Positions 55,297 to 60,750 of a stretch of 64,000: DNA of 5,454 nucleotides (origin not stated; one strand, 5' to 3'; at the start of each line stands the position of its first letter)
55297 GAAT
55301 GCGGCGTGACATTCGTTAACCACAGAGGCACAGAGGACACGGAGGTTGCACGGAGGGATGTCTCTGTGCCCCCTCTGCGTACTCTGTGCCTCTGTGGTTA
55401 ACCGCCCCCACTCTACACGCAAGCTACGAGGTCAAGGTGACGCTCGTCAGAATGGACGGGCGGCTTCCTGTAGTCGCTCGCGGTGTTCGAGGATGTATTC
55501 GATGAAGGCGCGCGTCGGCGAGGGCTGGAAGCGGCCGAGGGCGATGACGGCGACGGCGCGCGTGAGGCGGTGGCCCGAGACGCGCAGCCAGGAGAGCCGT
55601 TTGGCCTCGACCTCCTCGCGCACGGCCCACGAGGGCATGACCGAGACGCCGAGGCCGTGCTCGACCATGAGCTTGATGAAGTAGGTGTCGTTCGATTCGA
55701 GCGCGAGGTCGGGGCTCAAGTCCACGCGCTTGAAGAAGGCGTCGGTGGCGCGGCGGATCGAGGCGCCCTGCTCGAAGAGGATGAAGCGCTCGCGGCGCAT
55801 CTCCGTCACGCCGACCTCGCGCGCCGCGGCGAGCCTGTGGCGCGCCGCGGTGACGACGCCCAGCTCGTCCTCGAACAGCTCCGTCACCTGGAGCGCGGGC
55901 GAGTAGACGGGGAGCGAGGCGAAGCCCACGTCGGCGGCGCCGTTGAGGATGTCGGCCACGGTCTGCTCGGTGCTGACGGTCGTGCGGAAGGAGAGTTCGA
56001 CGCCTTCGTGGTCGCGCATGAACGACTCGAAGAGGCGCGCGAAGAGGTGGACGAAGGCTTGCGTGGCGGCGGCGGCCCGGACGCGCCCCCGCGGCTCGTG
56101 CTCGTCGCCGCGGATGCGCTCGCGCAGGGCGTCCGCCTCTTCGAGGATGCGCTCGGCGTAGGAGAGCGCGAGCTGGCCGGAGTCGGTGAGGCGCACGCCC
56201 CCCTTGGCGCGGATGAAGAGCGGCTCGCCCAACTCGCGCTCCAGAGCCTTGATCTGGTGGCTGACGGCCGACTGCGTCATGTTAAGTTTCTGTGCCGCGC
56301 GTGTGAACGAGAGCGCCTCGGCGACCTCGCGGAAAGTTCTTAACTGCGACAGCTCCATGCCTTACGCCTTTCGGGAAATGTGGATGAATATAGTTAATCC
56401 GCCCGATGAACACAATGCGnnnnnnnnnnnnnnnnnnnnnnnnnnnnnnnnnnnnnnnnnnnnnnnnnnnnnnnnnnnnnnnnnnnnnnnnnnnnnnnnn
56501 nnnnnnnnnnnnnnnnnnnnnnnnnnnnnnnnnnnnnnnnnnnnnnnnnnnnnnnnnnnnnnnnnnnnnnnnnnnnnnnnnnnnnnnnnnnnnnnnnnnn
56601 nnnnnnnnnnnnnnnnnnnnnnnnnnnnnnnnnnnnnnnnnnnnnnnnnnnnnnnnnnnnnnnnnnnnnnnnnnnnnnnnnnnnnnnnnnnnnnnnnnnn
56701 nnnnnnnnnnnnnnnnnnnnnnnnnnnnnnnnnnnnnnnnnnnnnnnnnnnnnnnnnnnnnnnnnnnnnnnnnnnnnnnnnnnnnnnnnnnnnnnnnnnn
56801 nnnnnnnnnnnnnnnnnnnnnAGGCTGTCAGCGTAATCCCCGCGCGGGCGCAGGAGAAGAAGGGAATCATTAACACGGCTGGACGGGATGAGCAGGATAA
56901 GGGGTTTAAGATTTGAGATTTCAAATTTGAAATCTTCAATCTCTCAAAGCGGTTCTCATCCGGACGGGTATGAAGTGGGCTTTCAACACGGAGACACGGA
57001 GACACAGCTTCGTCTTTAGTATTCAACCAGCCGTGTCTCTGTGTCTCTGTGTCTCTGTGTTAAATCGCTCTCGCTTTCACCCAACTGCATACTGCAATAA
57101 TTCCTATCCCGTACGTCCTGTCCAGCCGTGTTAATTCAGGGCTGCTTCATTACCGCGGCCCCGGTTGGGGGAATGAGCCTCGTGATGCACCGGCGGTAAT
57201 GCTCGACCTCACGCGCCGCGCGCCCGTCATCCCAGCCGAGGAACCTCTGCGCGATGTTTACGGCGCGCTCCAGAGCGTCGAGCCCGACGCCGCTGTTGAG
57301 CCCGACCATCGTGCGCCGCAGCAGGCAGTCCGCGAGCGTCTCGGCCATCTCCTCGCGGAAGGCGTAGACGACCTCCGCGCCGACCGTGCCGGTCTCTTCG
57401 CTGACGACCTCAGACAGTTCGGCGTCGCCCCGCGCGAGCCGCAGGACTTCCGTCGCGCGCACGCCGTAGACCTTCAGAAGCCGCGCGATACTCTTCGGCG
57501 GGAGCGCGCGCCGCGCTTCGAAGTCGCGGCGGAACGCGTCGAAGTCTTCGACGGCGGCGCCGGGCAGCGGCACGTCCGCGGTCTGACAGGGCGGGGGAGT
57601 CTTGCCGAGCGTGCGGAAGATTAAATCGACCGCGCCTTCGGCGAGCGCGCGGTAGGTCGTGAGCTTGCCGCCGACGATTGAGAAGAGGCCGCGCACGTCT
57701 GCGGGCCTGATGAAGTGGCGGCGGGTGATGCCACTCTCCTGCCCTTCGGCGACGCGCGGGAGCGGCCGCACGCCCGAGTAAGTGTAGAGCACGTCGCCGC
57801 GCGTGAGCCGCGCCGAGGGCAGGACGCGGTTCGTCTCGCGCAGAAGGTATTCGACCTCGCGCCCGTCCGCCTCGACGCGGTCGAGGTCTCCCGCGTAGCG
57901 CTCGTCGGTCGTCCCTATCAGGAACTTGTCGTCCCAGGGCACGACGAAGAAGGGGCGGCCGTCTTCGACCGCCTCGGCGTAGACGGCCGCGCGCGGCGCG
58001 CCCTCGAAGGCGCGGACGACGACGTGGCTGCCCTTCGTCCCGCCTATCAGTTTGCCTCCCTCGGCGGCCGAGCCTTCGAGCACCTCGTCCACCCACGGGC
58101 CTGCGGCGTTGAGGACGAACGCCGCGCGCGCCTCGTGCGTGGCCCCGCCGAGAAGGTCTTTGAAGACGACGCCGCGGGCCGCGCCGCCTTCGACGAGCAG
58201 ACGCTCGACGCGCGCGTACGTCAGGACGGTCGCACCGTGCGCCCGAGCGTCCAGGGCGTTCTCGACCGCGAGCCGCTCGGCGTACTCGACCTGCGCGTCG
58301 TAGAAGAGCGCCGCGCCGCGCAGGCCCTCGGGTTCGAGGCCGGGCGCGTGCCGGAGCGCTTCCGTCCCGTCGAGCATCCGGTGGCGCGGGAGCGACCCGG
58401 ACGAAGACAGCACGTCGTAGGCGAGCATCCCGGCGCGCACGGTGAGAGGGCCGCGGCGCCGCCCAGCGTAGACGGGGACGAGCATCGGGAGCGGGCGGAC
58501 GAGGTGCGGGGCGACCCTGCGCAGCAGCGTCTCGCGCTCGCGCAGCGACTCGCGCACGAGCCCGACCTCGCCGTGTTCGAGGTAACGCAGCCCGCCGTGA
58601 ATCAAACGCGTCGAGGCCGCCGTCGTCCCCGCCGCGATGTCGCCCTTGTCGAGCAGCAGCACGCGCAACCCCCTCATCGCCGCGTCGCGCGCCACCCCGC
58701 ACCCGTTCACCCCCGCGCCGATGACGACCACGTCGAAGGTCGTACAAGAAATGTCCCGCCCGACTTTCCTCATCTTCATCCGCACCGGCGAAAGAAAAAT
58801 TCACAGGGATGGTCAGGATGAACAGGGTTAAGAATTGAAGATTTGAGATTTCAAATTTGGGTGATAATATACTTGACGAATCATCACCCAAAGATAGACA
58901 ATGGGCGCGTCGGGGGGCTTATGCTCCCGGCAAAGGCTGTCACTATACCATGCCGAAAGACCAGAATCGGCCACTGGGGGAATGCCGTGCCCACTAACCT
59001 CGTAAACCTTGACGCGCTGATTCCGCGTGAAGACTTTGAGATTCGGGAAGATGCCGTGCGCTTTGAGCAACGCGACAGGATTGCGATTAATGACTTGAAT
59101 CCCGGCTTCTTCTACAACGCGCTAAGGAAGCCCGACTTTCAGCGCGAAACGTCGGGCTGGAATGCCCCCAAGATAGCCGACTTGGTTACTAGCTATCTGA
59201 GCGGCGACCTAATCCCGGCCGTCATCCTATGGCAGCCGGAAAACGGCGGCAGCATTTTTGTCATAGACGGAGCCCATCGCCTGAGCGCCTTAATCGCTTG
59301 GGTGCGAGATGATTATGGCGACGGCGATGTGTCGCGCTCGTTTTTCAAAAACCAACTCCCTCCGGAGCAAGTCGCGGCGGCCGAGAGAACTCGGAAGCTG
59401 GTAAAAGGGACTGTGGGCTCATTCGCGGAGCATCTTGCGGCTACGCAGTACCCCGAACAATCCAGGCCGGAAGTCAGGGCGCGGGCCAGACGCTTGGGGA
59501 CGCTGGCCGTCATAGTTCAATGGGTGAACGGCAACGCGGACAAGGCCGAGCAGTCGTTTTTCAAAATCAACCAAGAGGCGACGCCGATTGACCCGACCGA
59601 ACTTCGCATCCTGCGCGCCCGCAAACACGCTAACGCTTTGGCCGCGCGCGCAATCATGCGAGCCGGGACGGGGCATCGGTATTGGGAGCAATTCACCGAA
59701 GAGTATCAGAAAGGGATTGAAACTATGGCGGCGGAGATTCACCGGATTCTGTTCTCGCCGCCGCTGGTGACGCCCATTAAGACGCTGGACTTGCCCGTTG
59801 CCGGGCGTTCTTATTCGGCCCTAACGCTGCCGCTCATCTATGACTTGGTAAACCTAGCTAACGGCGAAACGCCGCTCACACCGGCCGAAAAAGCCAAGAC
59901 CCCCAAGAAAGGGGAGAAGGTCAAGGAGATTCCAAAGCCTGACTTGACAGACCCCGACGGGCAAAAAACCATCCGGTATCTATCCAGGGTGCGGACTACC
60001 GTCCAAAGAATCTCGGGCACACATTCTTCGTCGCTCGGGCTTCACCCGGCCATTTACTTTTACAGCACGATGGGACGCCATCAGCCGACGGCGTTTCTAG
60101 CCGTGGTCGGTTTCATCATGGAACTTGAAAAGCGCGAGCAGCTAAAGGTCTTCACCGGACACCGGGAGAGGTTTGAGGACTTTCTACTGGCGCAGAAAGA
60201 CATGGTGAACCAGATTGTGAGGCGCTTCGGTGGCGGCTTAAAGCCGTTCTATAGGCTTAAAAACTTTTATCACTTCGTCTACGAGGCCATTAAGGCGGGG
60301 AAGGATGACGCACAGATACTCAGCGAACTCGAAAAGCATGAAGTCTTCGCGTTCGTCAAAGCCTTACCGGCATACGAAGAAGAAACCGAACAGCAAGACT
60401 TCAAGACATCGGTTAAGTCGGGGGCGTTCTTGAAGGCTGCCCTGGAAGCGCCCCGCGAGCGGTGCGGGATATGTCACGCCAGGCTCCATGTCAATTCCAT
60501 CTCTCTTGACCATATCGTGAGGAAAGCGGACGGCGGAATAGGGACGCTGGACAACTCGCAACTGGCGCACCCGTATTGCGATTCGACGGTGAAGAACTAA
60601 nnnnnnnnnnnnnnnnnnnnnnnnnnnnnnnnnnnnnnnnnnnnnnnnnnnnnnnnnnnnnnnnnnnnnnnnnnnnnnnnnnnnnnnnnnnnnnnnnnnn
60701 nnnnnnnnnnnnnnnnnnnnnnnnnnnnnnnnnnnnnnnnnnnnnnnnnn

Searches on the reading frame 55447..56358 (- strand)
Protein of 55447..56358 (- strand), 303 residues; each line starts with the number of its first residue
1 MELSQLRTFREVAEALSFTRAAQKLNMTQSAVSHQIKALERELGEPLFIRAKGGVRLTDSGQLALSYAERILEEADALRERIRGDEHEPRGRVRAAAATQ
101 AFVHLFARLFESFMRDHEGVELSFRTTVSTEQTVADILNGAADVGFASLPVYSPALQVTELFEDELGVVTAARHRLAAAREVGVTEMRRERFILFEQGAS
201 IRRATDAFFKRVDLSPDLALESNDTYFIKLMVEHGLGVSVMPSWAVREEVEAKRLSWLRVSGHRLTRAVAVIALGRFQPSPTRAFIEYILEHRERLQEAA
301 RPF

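Call 59: search_protein_families(library=pfam, proteins=[window:55447-56358:-], max_evalue=0.001)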
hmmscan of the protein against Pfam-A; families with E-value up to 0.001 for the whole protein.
window:55447-56358:- (303 aa): 2 families
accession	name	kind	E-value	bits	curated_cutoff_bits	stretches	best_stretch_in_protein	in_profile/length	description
PF03466.25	LysR_substrate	-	2.9e-42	144.9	28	1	87-292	2-207/209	LysR substrate binding domain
PF00126.33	HTH_1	-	4.6e-25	87.8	26.6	1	3-62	1-60/60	Bacterial regulatory helix-turn-helix protein, lysR family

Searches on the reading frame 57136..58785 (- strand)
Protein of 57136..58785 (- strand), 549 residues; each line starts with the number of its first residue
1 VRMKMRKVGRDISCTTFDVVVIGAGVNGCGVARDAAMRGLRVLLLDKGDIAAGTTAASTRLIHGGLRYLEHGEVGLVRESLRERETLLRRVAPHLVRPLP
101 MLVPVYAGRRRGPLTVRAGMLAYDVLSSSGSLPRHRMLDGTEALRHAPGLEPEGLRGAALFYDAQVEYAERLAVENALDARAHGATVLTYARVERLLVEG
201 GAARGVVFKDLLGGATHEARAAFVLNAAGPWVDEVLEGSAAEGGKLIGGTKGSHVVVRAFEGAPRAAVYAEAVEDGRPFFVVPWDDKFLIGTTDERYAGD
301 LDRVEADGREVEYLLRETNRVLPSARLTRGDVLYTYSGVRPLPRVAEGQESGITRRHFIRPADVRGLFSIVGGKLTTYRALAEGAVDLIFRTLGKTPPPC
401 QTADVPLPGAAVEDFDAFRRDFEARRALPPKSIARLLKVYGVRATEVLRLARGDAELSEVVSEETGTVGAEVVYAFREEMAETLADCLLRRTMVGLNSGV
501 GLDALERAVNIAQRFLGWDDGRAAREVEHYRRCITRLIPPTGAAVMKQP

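Call 59: search_protein_families(library=pfam, proteins=[window:57136-58785:-], max_evalue=0.001)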
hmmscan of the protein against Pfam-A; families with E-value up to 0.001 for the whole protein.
window:57136-58785:- (549 aa): 7 families
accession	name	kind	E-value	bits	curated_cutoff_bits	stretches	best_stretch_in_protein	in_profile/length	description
PF01266.30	DAO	-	4e-55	188.2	27.9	1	18-347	1-322/353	FAD dependent oxidoreductase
PF16901.10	DAO_C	-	3.4e-25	88.8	31.4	1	400-522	1-125/126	C-terminal domain of alpha-glycerophosphate oxidase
PF00890.30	FAD_binding_2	-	2.5e-09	37.3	20.4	1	18-59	1-42/414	FAD binding domain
PF12831.13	FAD_oxidored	-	5.5e-06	26.4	27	1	18-79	1-63/416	FAD dependent oxidoreductase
PF13450.12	NAD_binding_8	-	8.7e-05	23.2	21.9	1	21-63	1-41/68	NAD(P)-binding Rossmann-like domain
PF02737.24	3HCDH_N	-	0.00024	21.5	22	0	19-51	2-34/180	3-hydroxyacyl-CoA dehydrogenase, NAD binding domain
PF07992.20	Pyr_redox_2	-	0.00056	19.9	26.1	0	17-61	1-46/291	Pyridine nucleotide-disulphide oxidoreductase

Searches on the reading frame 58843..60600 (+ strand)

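Call 59: search_protein_families(library=pfam, proteins=[window:58843-60600:+], max_evalue=0.001)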
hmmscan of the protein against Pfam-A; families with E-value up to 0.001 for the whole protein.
window:58843-60600:+ (585 aa): 2 families
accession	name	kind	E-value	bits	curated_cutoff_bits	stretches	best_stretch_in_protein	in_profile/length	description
PF03235.19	GmrSD_N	-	2.2e-10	41.4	33.2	1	94-255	12-194/199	GmrSD restriction endonuclease, N-terminal domain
PF01844.29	HNH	-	1.1e-05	26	21.4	1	541-582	1-43/47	HNH endonuclease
